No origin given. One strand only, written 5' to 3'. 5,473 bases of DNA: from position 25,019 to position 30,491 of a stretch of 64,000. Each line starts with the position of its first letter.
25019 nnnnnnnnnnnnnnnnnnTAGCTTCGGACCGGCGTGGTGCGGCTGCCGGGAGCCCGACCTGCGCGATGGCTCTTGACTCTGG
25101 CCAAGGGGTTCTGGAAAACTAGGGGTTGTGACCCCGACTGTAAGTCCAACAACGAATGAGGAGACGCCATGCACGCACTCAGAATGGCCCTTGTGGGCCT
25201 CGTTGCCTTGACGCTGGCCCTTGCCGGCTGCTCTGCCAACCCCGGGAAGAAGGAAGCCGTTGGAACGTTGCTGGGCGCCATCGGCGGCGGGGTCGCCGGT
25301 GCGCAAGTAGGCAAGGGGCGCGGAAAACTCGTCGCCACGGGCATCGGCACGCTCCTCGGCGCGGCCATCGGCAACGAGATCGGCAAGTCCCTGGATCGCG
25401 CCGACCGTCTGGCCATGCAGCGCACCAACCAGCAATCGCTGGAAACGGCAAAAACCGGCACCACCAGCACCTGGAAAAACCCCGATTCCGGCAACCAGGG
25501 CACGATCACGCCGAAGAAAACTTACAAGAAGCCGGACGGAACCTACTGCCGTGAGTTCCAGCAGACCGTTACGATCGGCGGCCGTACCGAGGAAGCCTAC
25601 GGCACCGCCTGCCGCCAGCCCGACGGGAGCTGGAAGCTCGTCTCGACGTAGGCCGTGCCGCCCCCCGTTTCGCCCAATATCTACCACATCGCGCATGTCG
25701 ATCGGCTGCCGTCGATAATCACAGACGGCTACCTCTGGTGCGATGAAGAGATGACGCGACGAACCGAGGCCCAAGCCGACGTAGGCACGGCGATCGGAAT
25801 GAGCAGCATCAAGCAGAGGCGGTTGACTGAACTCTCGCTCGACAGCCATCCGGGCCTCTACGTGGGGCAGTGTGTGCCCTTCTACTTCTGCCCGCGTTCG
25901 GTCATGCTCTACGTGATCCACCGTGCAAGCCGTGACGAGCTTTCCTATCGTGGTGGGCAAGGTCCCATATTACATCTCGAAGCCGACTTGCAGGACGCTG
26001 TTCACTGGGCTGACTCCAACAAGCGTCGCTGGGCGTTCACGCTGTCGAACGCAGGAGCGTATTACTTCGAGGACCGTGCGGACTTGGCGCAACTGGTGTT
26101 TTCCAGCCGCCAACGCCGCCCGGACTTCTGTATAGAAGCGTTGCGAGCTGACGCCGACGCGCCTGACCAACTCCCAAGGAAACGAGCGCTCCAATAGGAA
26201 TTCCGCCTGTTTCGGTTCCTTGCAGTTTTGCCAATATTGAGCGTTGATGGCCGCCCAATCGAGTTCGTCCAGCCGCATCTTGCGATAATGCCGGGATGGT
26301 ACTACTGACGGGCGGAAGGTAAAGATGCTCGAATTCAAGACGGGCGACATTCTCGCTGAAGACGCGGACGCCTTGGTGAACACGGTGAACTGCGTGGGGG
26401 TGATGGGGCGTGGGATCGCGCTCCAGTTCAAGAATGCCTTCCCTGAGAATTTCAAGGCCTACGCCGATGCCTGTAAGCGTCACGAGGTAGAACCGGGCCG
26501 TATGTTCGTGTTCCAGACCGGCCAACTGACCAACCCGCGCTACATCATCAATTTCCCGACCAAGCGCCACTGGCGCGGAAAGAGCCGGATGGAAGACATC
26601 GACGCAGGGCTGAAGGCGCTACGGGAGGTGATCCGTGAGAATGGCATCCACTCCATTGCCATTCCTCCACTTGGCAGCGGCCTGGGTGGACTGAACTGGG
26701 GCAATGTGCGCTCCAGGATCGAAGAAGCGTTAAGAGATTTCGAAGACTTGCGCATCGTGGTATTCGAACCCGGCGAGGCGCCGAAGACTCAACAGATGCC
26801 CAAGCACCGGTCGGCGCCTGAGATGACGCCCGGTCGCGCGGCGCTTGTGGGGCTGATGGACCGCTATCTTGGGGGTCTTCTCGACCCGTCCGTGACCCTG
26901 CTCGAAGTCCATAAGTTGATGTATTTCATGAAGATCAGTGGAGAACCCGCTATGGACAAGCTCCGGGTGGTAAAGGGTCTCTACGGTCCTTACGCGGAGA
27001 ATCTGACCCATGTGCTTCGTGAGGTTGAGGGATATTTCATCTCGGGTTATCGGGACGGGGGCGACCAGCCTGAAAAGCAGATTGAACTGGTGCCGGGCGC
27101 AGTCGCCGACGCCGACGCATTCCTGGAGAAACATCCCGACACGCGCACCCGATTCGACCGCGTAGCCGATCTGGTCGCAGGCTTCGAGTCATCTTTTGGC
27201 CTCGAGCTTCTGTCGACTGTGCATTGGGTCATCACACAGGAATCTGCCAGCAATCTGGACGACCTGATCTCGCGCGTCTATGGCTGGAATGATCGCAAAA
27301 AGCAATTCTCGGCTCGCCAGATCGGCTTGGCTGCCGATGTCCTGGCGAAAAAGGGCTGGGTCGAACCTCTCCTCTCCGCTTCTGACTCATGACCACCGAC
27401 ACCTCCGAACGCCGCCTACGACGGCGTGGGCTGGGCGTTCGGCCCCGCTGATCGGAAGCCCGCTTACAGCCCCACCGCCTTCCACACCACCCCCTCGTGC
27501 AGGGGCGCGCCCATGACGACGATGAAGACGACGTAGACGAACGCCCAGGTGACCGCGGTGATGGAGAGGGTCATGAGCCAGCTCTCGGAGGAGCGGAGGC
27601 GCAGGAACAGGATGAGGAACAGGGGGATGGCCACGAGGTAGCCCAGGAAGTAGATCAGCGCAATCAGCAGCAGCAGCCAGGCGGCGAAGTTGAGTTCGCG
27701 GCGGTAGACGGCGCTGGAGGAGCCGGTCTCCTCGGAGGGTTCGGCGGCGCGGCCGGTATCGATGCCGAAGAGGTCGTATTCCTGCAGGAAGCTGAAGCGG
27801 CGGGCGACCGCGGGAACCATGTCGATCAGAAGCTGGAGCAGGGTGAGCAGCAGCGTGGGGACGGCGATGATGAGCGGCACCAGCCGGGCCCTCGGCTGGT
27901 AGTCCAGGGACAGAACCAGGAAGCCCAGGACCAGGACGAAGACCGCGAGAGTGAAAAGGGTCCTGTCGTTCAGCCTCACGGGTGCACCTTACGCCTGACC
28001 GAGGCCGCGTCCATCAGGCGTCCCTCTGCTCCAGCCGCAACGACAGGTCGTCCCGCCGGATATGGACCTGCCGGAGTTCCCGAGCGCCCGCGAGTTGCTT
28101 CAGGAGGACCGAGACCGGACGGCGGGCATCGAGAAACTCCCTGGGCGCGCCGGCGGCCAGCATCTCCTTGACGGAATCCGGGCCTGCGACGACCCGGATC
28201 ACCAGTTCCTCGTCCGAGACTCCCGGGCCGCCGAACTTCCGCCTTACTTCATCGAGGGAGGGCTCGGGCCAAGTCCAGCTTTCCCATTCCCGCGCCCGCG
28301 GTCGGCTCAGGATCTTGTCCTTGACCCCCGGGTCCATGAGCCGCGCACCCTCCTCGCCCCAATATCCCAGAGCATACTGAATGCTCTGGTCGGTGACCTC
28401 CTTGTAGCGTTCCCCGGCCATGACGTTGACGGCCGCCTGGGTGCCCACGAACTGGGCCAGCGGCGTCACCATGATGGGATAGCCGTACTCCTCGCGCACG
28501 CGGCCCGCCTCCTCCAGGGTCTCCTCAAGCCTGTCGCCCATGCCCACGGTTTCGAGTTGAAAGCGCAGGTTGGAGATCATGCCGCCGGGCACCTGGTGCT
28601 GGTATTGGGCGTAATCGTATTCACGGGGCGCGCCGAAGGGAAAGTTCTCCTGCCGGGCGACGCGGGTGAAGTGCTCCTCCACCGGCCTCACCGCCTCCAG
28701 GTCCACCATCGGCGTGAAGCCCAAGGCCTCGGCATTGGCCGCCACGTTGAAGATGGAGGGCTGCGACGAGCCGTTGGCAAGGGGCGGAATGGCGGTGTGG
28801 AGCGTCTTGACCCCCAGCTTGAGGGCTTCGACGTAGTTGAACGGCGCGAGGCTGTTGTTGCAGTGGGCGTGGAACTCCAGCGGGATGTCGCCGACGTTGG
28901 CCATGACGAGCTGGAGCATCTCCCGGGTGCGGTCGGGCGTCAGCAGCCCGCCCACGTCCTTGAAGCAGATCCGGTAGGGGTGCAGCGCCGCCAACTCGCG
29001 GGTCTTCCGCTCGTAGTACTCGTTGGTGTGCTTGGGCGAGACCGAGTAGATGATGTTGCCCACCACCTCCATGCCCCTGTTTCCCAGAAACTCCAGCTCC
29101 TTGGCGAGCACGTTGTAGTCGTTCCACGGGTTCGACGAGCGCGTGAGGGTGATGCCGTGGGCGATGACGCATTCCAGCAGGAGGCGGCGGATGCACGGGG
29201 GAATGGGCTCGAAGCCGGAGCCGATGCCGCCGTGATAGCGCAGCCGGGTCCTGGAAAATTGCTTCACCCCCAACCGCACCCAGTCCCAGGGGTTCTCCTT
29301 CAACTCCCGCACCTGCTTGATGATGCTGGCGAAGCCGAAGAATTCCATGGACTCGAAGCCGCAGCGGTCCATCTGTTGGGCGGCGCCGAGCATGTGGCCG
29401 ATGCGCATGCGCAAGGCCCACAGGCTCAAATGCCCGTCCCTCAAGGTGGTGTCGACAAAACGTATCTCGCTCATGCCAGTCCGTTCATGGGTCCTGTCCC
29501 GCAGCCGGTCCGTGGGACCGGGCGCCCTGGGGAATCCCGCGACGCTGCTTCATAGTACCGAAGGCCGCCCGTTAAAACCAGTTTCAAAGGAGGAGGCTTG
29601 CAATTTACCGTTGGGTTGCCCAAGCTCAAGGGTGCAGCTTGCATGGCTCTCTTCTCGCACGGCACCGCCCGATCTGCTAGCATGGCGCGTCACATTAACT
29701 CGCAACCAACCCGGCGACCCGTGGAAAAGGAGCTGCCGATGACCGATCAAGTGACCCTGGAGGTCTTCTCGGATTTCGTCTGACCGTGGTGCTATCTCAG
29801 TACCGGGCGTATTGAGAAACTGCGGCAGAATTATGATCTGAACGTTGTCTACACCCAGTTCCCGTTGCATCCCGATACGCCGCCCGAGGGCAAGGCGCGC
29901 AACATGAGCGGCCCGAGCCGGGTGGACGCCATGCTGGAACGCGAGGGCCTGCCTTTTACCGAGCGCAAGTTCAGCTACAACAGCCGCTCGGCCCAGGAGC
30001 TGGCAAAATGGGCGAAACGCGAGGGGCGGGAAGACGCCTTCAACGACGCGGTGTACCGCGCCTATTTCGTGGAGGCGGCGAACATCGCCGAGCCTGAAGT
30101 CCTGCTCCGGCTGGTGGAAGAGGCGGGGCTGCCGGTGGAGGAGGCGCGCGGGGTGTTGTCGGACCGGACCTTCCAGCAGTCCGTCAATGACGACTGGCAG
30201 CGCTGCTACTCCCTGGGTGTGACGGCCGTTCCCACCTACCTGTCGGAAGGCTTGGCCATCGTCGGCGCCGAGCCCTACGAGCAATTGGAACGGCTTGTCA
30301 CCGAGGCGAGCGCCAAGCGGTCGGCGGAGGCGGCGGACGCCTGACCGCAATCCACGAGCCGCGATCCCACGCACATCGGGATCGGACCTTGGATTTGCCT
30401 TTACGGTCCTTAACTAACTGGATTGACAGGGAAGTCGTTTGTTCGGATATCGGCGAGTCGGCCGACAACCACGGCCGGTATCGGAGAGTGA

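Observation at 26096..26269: darT toxin gene is split by an exact, in-frame 174-bp inversion that carries the catalytic motif, while darG is intact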

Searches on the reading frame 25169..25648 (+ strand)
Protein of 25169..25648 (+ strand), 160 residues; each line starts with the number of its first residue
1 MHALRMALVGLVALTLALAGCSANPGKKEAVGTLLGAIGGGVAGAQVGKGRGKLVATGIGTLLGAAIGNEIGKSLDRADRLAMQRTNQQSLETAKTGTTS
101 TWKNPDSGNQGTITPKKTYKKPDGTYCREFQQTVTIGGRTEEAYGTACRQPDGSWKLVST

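Call 20: search_protein_families(library=pfam, proteins=[window:25169-25648:+], max_evalue=0.001)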
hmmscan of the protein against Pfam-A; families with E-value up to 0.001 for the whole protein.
window:25169-25648:+ (160 aa): 5 families
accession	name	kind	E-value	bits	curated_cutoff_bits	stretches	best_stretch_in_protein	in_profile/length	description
PF16998.10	17kDa_Anti_2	-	2.2e-11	44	26.6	1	76-159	30-112/116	17 kDa outer membrane surface antigen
PF05433.20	Rick_17kDa_Anti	-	3.6e-09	36.8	24.2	1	32-72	2-43/43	Glycine zipper 2TM domain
PF13488.11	Gly-zipper_Omp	-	3.4e-05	24.1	25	1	31-73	1-44/46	Glycine zipper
PF13441.11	Gly-zipper_YMGG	-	0.00067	19.7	28.9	1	28-69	2-44/45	YMGG-like Gly-zipper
PF16587.10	DUF5061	-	0.00097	19.3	23.6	0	88-158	13-80/82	17 kDa common-antigen outer membrane protein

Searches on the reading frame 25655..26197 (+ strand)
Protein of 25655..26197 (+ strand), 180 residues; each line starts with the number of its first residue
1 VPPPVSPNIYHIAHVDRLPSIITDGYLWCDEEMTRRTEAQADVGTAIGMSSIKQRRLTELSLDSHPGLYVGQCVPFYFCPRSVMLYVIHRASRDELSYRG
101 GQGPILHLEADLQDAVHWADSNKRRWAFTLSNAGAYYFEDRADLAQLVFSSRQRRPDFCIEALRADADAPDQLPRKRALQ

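Call 4: search_protein_families(library=pfam, proteins=[window:25655-26194:+], max_evalue=0.01)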
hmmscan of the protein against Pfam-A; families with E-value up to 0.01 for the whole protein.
seq(180 aa): 1 family
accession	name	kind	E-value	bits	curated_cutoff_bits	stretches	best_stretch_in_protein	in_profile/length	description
PF14487.12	DarT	-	1.2e-33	117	22.5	1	10-147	1-124/201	ssDNA thymidine ADP-ribosyltransferase, DarT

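Call 7: find_encoding_contigs(protein=window:25655-26197:+, flank=6000, max_places=10)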
Protein window:25655-26197:+ (180 aa): no gene with exactly this product is on record in the collection.

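Call 50: search_protein_families(library=ncbifam, proteins=[window:25655-26194:+], max_evalue=0.001)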
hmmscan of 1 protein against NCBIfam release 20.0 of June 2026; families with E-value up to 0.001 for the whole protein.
seq(180 aa): 1 family
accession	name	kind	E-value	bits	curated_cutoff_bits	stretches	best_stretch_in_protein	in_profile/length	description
NF048013.1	toxin_DarT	equivalog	6.3e-41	140.3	150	1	9-147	1-128/204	type II toxin-antitoxin system toxin DNA ADP-ribosyl transferase DarT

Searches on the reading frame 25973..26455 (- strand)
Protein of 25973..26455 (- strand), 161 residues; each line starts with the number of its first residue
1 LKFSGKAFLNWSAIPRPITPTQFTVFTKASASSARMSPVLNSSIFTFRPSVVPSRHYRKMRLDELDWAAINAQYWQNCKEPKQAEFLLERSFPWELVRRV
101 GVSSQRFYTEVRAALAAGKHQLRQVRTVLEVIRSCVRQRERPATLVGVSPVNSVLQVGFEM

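Call 49: search_protein_families(library=pfam, proteins=[window:25973-26455:-], max_evalue=0.001)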
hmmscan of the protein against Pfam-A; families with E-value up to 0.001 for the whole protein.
window:25973-26455:- (161 aa): 1 family
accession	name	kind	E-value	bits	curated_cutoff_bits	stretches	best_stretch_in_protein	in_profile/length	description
PF14487.12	DarT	-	6e-14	52.7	22.5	1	60-126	122-194/201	ssDNA thymidine ADP-ribosyltransferase, DarT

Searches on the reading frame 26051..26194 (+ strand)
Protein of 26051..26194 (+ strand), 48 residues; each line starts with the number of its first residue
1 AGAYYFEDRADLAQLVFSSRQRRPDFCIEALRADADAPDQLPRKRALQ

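Call 17: find_homologous_proteins(query=window:26051-26194:+, max_evalue=1)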
Query seq(48 aa): no candidate shares three 5-residue words with the query. No homologue found.

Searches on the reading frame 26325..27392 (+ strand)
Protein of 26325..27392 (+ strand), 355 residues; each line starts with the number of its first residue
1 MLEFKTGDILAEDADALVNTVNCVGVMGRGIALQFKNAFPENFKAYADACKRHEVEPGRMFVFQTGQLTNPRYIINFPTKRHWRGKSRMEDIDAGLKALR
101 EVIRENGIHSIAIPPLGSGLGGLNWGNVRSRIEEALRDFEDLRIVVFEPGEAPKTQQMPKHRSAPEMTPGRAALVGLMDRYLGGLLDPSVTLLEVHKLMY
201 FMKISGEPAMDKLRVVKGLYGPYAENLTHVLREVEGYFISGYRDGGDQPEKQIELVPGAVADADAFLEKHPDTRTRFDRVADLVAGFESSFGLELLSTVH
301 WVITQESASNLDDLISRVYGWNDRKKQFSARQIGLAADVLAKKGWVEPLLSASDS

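Call 4: search_protein_families(library=pfam, proteins=[window:26325-27389:+], max_evalue=0.01)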
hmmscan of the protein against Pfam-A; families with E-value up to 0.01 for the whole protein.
window:26325-27389:+ (355 aa): 1 family
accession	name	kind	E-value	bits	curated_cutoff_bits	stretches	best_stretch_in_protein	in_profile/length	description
PF01661.27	Macro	-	1.3e-26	93.3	22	1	18-129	1-115/118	Macro domain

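Call 6: find_encoding_contigs(protein=window:26325-27392:+, flank=6000, max_places=10)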
Protein window:26325-27392:+ (355 aa): no gene with exactly this product is on record in the collection.

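Call 9: find_related_loci(query=window:26325-27389:+, collection=genome_contigs, flank=8000)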
Query window:26325-27389:+ (355 aa) in genome_contigs; peptide patterns used: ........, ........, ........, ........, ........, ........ (x = any residue, [..] = any of these).
220 stretches matched a pattern; 176 encode a relative of the query (tblastn E <= 1e-3); the best 80 are kept; 80 distinct loci.
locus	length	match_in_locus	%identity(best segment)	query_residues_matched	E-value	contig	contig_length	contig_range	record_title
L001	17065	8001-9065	90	1-355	0e+0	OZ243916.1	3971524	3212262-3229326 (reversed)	MAG: uncultured Candidatus Binatia bacterium isolate 2cc28cda-9127-4ec7-a469-3bb310e7266b genome assembly, chromosome: 1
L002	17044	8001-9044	84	1-348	0e+0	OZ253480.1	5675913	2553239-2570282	MAG: uncultured Candidatus Binatia bacterium isolate 01c1d691-c9b9-4499-9944-1e5a173e9d55 genome assembly, chromosome: 1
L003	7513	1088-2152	84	1-355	0e+0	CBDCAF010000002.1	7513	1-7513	MAG: uncultured Candidatus Binatia bacterium isolate 2cc28cda-9127-4ec7-a469-3bb310e7266b genome assembly, contig: conti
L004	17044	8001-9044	84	1-348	0e+0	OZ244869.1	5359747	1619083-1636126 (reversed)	MAG: uncultured Candidatus Binatia bacterium isolate 4a3a7036-e571-4a1a-a60d-b403d30aaf4e genome assembly, chromosome: 1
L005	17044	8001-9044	82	1-348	0e+0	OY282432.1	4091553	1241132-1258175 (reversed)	MAG: uncultured Candidatus Binatia bacterium isolate 81991fb1-66cf-4eb3-b653-309a223604dd genome assembly, chromosome: 1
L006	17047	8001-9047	83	1-349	0e+0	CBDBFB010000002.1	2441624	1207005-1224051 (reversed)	MAG: uncultured Candidatus Binatia bacterium isolate 1f458a18-970d-4e2d-a946-a0f588cd1ee1 genome assembly, contig: conti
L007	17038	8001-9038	79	1-346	0e+0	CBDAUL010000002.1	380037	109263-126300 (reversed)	MAG: Vicinamibacterales bacterium isolate 3187d3cd-29f7-40f2-88d1-47a6769d9de4 genome assembly, contig: contig_2, whole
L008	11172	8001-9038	79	1-346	0e+0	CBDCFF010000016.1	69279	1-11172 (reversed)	MAG: Paracoccaceae bacterium isolate d2c24c93-25ba-41d0-8cc7-74a800f08c66 genome assembly, contig: contig_16, whole geno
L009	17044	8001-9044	78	1-348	0e+0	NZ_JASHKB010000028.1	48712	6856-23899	Roseitalea sp. MMSF_3546 NODE_28_length_48712_cov_24.617744, whole genome shotgun sequence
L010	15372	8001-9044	76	1-348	0e+0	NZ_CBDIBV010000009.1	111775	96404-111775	MAG: Profundibacter sp. isolate d22634d6-9c7e-494f-b496-b223120d466b contig_9, whole genome shotgun sequence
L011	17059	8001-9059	75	1-353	0e+0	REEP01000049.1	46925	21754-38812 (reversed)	MAG: Rhodospirillales bacterium isolate PLM2.Bin41 NODE_623_length_46925_cov_14.0494, whole genome shotgun sequence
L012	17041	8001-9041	77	1-347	0e+0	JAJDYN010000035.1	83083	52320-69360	MAG: Gemmatimonadetes bacterium isolate jk18x34bins.3 k141_187410, whole genome shotgun sequence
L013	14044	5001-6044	76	1-348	0e+0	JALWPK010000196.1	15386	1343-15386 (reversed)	MAG: Gammaproteobacteria bacterium isolate M2_maxbin2_scaf2bin.326 M2_NODE_4461_length_15386_cov_17.874762, whole genome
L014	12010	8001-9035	76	1-345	0e+0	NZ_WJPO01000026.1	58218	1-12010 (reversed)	Rhodovulum strictum strain DSM 11289 NODE_26_length_58218_cov_45.3961, whole genome shotgun sequence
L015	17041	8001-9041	76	1-347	0e+0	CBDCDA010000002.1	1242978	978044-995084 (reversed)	MAG: uncultured Candidatus Entotheonella sp. isolate cfaa4de9-a9c6-4b59-82e3-79f4103bd15e genome assembly, contig: conti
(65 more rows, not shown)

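Call 32: search_protein_families(library=padloc, proteins=[window:26325-27389:+], max_evalue=0.001)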
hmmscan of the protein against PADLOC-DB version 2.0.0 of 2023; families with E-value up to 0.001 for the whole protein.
window:26325-27389:+ (355 aa): 1 family
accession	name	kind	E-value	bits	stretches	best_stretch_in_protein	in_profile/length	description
PDLC02990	DarG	-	1.9e-133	443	1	1-343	1-328/329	-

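Call 33: search_protein_families(library=ncbifam, proteins=[window:26325-27389:+], max_evalue=0.001)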
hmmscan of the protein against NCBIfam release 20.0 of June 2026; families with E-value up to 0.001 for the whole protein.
window:26325-27389:+ (355 aa): 4 families
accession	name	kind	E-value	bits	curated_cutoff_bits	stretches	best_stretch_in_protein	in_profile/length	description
NF048014.1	antitoxin_DarG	equivalog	1.4e-138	461.8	250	1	2-340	1-338/338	type II toxin-antitoxin system antitoxin DNA ADP-ribosyl glycohydrolase DarG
NF001666.0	PRK00431.2-2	equivalog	2e-11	44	246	1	3-140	4-138/164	ADP-ribose-binding protein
NF009880.0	PRK13341.1-1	equivalog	0.00084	17.8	891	0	6-141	433-570/599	AAA family ATPase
NF001662.0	PRK00431.1-3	equivalog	0.00097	19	215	0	2-141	5-156/185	[protein ADP-ribosylglutamate] hydrolase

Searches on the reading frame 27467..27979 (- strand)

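Call 20: search_protein_families(library=pfam, proteins=[window:27467-27979:-], max_evalue=0.001)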
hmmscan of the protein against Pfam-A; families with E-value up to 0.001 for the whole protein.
window:27467-27979:- (171 aa): 1 family
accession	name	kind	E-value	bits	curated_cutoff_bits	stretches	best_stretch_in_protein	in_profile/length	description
PF07331.16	TctB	-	1.1e-11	45.5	29.1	1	12-160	4-136/137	Tripartite tricarboxylate transporter TctB family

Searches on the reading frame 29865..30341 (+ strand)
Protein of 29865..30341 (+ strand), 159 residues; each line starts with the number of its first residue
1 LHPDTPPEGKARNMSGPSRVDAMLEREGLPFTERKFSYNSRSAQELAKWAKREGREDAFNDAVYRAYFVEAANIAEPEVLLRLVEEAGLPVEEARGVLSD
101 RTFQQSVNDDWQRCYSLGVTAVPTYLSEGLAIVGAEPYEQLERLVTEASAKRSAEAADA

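Call 20: search_protein_families(library=pfam, proteins=[window:29865-30341:+], max_evalue=0.001)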
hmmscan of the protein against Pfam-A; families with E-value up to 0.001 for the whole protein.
window:29865-30341:+ (159 aa): 1 family
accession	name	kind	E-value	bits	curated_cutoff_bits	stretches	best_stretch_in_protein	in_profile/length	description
PF01323.26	DSBA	-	4.3e-18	66.2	25.6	1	25-143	69-188/191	DSBA-like thioredoxin domain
